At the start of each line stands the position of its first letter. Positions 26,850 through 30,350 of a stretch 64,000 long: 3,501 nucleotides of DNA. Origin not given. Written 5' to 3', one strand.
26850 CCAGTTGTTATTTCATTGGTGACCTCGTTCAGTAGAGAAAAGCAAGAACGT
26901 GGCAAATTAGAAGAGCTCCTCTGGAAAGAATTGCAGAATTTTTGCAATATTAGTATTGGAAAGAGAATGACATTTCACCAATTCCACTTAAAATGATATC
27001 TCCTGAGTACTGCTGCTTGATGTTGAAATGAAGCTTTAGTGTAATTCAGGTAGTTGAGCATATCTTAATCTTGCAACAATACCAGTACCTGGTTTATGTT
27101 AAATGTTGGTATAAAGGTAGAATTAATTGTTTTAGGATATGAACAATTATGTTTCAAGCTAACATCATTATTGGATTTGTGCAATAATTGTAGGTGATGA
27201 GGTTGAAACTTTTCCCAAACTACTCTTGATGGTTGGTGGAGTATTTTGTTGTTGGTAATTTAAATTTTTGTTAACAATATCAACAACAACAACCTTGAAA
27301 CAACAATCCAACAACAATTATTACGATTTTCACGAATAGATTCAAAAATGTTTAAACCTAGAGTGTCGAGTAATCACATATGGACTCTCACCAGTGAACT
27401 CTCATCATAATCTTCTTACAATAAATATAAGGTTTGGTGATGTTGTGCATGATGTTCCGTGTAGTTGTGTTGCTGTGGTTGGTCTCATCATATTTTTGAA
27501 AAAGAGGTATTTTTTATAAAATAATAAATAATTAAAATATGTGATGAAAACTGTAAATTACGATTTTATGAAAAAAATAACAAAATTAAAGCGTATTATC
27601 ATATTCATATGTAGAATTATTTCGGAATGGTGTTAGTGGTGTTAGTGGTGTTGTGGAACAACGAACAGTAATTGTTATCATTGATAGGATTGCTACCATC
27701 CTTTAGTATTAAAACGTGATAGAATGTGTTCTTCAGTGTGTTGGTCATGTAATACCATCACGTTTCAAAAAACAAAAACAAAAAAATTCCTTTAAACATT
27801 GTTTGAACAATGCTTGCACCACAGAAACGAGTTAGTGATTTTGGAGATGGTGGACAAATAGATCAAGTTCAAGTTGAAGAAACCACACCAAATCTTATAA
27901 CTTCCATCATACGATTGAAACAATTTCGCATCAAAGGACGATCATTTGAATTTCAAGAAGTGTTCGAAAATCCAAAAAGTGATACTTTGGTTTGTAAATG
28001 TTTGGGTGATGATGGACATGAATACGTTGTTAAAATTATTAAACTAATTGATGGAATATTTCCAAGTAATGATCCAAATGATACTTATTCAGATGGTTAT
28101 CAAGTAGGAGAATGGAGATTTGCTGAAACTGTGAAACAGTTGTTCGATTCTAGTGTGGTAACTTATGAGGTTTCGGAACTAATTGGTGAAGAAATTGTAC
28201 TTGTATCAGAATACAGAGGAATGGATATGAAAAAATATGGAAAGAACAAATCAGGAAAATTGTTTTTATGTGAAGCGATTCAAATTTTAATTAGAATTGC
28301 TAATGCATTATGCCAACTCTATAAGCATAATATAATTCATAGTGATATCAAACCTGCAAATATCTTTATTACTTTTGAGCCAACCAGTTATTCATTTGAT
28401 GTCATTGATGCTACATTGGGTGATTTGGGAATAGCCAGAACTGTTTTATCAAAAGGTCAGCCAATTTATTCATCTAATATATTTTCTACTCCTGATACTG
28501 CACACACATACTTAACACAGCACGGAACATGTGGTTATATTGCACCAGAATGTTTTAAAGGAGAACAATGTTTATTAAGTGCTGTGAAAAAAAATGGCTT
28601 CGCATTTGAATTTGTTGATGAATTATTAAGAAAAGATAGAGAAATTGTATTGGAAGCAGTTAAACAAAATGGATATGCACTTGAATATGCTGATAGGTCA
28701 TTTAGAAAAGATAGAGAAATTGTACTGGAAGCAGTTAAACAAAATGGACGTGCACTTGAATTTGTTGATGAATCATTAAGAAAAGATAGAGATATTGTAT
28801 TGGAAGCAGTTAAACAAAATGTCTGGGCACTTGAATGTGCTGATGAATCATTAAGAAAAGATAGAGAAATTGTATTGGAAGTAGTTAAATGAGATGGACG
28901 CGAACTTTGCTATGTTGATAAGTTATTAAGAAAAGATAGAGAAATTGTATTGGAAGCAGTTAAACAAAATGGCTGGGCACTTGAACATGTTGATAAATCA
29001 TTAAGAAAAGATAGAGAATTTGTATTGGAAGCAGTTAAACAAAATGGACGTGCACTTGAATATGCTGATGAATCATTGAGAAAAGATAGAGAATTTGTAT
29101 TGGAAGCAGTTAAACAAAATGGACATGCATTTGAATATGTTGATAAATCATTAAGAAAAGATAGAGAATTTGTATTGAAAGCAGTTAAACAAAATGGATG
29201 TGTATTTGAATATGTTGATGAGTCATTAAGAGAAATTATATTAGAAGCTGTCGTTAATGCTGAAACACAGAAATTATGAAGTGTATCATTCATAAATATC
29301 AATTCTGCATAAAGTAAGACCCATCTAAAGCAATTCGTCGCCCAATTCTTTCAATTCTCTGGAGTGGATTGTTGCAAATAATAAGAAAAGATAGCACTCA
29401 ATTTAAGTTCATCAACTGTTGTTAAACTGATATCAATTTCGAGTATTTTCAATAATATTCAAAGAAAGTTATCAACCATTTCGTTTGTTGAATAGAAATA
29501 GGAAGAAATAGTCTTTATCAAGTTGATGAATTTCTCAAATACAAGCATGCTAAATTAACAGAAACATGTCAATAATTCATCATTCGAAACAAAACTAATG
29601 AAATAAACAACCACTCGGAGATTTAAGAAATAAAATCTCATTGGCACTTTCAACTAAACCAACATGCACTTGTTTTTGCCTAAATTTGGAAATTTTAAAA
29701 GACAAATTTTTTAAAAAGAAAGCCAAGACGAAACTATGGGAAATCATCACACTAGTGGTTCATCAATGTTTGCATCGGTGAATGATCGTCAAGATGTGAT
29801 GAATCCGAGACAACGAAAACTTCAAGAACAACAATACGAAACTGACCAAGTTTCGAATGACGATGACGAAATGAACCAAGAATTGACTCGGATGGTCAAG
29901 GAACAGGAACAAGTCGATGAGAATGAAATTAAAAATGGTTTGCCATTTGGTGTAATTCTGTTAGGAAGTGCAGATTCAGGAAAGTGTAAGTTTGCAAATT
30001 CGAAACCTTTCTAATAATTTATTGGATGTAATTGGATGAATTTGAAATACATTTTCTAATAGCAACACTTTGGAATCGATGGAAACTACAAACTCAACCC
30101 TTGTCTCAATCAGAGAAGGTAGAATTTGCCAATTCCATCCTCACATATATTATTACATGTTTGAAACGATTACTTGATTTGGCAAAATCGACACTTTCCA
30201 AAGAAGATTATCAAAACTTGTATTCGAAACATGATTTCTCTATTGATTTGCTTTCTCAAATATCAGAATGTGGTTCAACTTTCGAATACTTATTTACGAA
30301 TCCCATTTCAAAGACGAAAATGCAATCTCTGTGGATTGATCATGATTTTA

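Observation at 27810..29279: Kinase-DUF4116 repeat gene interrupted by an in-frame TGA that sits inside a possible 42-nt cryptic intron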

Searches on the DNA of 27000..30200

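Call 23: search_rna_families(source=window, start=27000, end=30200, threshold=evalue, max_evalue=1)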
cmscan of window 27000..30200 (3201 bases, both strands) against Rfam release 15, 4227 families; matches with E-value up to 1: 0.
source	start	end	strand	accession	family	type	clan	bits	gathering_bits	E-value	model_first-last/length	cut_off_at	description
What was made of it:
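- On Selenoprotein gene (TGA = Sec): No Rfam hit in 27000-30200 (call 23).
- No SECIS or other Rfam match (call 23). No SECIS or any Rfam match in 27000-30200 at E<=1 (call 23).
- Tried and rejected: Selenocysteine or structured-RNA recoding: an Rfam scan of 27000-30200 at E<=1 found nothing (call 23).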

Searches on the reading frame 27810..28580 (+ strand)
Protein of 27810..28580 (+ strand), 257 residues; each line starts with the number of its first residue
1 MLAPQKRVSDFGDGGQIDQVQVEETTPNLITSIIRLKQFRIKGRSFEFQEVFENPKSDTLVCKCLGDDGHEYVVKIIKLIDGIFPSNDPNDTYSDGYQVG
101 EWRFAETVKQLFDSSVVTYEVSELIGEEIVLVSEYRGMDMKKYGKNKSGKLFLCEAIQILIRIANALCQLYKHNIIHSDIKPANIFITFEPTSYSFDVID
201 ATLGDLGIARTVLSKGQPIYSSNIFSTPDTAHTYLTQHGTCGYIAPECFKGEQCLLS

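Call 25: find_homologous_proteins(query=window:27810-28580:+, max_evalue=0.001)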
Query window:27810-28580:+: 214 candidates shared short words with the query, none scored E <= 0.001.
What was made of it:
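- Tried and rejected: A word-index protein search with the kinase part returned nothing, not even the gene's own protein (call 25).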

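Call 27: search_solved_structures(query=window:27810-28580:+, max_evalue=0.001, show_alignments=2)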
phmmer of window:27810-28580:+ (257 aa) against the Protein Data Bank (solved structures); distinct sequences matched with E-value up to 0.001: 40.
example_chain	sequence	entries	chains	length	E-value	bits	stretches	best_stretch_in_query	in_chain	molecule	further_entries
3q5i_A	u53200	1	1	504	5.3e-07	32.5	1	34-203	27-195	Protein kinase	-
6qat_A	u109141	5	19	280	1.4e-05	27.8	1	108-215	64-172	Serine/threonine-protein kinase ULK2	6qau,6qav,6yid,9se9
5ljj_A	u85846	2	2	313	2.3e-05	27.1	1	37-188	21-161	Dual specificity protein kinase TTK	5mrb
6npy_B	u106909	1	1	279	2.8e-05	26.9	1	108-221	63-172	Interferon-induced, double-stranded RNA-activated protein kinase,Serine/threonine-protein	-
5ntt_A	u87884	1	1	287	3e-05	26.8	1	41-188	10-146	Dual specificity protein kinase TTK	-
9ruk_A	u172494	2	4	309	4e-05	26.3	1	115-222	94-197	Serine/threonine-protein kinase StkP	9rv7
9ru3_A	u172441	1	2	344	5.4e-05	25.9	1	118-220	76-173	Serine/threonine-protein kinase StkP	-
8ej4_K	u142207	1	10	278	6.3e-05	25.7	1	106-221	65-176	Serine/threonine-protein kinase Nek7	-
9ruj_A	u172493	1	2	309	7.6e-05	25.4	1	114-197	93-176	Serine/threonine-protein kinase StkP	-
9h59_C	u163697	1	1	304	7.7e-05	25.4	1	106-221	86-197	Serine/threonine-protein kinase Nek7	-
9nfq_C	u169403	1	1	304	7.7e-05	25.4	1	106-221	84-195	Serine/threonine-protein kinase Nek7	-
8sxn_A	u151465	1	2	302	7.8e-05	25.4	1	106-221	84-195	Serine/threonine-protein kinase Nek7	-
2wqm_A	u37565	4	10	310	8e-05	25.4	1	106-221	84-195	SERINE/THREONINE-PROTEIN KINASE NEK7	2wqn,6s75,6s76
5ap6_A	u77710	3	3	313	9.9e-05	25.1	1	37-188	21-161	DUAL SPECIFICITY PROTEIN KINASE TTK | MONOPOLAR SPINDLE KINASE 1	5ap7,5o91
8ws0_A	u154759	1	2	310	0.00011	24.9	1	106-217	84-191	Serine/threonine-protein kinase Nek7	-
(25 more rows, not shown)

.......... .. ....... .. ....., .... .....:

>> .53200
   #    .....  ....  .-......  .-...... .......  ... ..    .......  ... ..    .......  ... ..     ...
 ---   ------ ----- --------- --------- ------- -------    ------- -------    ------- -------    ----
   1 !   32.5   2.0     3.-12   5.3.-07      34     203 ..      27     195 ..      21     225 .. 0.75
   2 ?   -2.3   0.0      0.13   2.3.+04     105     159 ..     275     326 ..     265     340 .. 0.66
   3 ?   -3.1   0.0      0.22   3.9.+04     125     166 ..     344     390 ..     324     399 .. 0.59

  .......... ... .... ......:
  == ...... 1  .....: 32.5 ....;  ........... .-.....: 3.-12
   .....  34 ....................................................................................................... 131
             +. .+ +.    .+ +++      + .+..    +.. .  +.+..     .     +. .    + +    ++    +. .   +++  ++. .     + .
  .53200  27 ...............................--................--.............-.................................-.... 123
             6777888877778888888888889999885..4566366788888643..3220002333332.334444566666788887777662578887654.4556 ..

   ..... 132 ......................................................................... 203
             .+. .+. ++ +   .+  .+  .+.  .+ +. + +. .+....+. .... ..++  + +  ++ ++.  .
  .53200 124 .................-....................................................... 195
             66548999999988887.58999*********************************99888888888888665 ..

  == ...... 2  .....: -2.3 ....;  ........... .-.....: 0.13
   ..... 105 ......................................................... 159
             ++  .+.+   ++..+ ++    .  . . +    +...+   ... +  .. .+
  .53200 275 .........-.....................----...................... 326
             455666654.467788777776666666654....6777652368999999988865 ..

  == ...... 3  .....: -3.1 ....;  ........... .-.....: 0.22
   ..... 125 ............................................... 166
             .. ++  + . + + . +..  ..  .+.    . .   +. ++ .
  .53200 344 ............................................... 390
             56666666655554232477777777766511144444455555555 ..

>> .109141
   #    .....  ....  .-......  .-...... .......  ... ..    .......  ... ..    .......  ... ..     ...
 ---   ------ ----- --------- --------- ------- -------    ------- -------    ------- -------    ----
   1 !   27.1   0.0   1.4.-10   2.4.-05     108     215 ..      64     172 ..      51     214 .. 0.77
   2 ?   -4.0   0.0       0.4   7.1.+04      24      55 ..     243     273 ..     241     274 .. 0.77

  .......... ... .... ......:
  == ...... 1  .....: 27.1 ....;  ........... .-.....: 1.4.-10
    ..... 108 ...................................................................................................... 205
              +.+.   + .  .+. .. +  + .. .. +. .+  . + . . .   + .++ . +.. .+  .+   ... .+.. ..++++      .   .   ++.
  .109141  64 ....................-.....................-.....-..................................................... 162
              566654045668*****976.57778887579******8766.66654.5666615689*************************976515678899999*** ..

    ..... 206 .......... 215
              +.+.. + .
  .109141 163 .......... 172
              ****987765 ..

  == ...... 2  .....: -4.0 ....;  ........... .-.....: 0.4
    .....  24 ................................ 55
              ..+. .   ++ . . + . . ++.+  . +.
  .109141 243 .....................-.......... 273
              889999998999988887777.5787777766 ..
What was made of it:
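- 27810..28580 (+): Kinase remnant (aa 1-257). It holds the N-lobe and the C-lobe only up to the APE motif (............). Subdomains IX-XI and the ~50-aa linker present in the paralogs are missing. PDB kinase hits are weak and stop before the C-lobe end (call 27).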

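Call 31: search_protein_representatives(protein=window:27810-28580:+)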
Query: 257 residues. Proteins with E-value up to 0.001 (for the whole library): 1720; up to 1e-10: 22; up to 1e-30: 2. The best 150 are listed.
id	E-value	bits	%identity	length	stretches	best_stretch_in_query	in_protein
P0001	1.8e-170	581.2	100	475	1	1-257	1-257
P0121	2.1e-34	135.5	40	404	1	27-250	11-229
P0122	9.1e-25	103.9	39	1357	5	155-214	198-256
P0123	2.1e-24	102.7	46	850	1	59-249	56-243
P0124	1.0e-17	80.8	42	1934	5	140-187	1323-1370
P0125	3.0e-17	79.2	34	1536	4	103-220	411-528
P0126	8.3e-17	77.8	35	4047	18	81-123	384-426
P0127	7.6e-15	71.4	31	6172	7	131-222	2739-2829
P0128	1.6e-14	70.3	35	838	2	145-229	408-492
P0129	3.3e-13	66.0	29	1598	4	106-197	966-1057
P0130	5.5e-13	65.3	33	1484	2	103-191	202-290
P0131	6.9e-13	64.9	32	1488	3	115-197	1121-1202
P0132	1.1e-12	64.3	35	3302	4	155-195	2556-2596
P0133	1.2e-12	64.2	28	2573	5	107-226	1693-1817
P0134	4.6e-12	62.3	32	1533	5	153-190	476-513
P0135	6.6e-12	61.7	36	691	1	113-249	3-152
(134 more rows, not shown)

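Call 33: search_protein_families(library=pfam, proteins=[P0121, P0123, P0122, P0135], max_evalue=0.001)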
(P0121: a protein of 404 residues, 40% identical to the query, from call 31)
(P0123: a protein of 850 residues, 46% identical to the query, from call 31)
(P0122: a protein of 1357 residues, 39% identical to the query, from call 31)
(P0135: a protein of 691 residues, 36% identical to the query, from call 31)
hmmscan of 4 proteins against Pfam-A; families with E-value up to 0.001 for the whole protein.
P0121 (404 aa): 4 families
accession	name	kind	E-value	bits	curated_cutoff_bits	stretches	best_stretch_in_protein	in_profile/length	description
PF00069.31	Pkinase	-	3.4e-21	76.2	31.7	1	39-322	9-261/263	Protein kinase domain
PF13475.11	DUF4116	-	2.1e-11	43.6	24.9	1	370-404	1-35/49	Domain of unknown function (DUF4116)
PF07714.23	PK_Tyr_Ser-Thr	-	1.2e-09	38.3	23.1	1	110-321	83-257/258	Protein tyrosine and serine/threonine kinase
PF17667.7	Pkinase_fungal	-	0.00042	19.6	24.1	1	132-191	286-343/387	Fungal protein kinase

P0123 (850 aa): 3 families
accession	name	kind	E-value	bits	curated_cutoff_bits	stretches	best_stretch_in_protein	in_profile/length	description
PF13475.11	DUF4116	-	4.1e-153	497.2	24.9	13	686-734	1-49/49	Domain of unknown function (DUF4116)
PF00069.31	Pkinase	-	5.4e-25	88.7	31.7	1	57-338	14-260/263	Protein kinase domain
PF07714.23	PK_Tyr_Ser-Thr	-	3.1e-07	30.4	23.1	1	128-338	73-257/258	Protein tyrosine and serine/threonine kinase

P0122 (1357 aa): 7 families
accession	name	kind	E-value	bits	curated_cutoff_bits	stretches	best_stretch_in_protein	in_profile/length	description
PF00069.31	Pkinase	-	1.7e-82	277.2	31.7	10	180-258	81-152/263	Protein kinase domain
PF07714.23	PK_Tyr_Ser-Thr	-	7.2e-26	91.5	23.1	1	184-258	88-156/258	Protein tyrosine and serine/threonine kinase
PF18340.7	TraI_2B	-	1.4e-08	34.9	26.7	0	140-170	21-50/79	DNA relaxase TraI 2B/2B-like domain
PF00498.31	FHA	-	1e-05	26.3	20.7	0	110-137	14-41/67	FHA domain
PF05445.17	Pox_ser-thr_kin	-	1.2e-05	25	19.7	0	653-705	280-332/434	Poxvirus serine/threonine protein kinase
PF23493.1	CysS_C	-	4.5e-05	23.9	23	0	873-895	24-46/51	Cysteinyl-tRNA ligase anticodon binding domain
PF04393.18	DUF535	-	5.4e-05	23.1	27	0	329-397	68-138/281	Protein of unknown function (DUF535)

P0135 (691 aa): 3 families
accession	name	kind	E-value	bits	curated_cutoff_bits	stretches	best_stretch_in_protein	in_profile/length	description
PF13475.11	DUF4116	-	5.7e-92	301.5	24.9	9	570-618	1-49/49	Domain of unknown function (DUF4116)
PF00069.31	Pkinase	-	2.8e-17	63.4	31.7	1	6-246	60-260/263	Protein kinase domain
PF07714.23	PK_Tyr_Ser-Thr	-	5.4e-10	39.5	23.1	0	145-246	169-257/258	Protein tyrosine and serine/threonine kinase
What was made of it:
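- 27810..28580 (+): Paralogs P0121, P0123 and P0135 cover about 9-261 of 263 (call 33).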

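Call 34: list_cluster_members(proteins=[P0121, P0123, P0135])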
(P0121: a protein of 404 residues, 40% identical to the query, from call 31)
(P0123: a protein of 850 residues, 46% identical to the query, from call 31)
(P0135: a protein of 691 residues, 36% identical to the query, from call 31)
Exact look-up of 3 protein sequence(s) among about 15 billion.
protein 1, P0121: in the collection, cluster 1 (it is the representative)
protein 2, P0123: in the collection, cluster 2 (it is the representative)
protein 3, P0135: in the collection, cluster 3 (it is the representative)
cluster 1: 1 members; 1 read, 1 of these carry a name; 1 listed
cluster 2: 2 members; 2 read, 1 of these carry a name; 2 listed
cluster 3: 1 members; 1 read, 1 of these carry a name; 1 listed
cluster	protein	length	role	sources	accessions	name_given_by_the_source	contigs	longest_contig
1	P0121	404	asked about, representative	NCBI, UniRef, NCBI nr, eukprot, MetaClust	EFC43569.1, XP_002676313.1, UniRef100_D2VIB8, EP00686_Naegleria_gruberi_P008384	predicted protein [Naegleria gruberi] | Predicted protein n=1 Tax=Naegleria gruberi TaxID=5762 RepID=D2VIB8_NAEGR | uncharacterized protein NAEGRDRAFT_68631 [Naegleria gruberi]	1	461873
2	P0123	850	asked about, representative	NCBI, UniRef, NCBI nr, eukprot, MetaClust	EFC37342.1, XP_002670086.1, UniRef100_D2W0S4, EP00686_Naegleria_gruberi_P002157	predicted protein [Naegleria gruberi] | Predicted protein n=1 Tax=Naegleria gruberi TaxID=5762 RepID=D2W0S4_NAEGR | uncharacterized protein NAEGRDRAFT_53795 [Naegleria gruberi]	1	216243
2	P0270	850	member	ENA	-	-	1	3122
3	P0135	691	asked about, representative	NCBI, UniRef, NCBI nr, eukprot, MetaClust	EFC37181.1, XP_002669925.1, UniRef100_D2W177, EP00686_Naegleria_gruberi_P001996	predicted protein [Naegleria gruberi] | non-specific serine/threonine protein kinase n=1 Tax=Naegleria gruberi TaxID=5762 ... | uncharacterized protein NAEGRDRAFT_75119 [Naegleria gruberi]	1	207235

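Call 48: find_encoding_contigs(protein=P0270, flank=2000, max_places=3)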
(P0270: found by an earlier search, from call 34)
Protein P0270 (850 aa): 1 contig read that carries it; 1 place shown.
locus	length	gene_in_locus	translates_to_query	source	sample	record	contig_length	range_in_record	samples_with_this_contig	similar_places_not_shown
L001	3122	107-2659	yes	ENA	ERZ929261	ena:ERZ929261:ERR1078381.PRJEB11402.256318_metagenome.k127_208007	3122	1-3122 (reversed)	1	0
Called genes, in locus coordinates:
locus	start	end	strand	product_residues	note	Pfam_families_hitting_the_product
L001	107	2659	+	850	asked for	PF00069:Pkinase, PF07714:PK_Tyr_Ser-Thr (weak), PF13475:DUF4116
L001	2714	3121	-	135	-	?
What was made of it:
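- On Kinase-DUF4116 protein family (N. gruberi): Paralog _53795 is a single 850-codon ORF in L001 (call 48).
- An intact paralog array is intronless (call 48).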

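Call 49: find_related_loci(query=window:27810-28580:+, collection=metagenome_contigs, flank=3000)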
Query window:27810-28580:+ (257 aa) in metagenome_contigs; peptide patterns used: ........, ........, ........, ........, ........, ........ (x = any residue, [..] = any of these).
126 stretches matched a pattern, but none encodes a relative of the query by tblastn (E <= 1e-3).
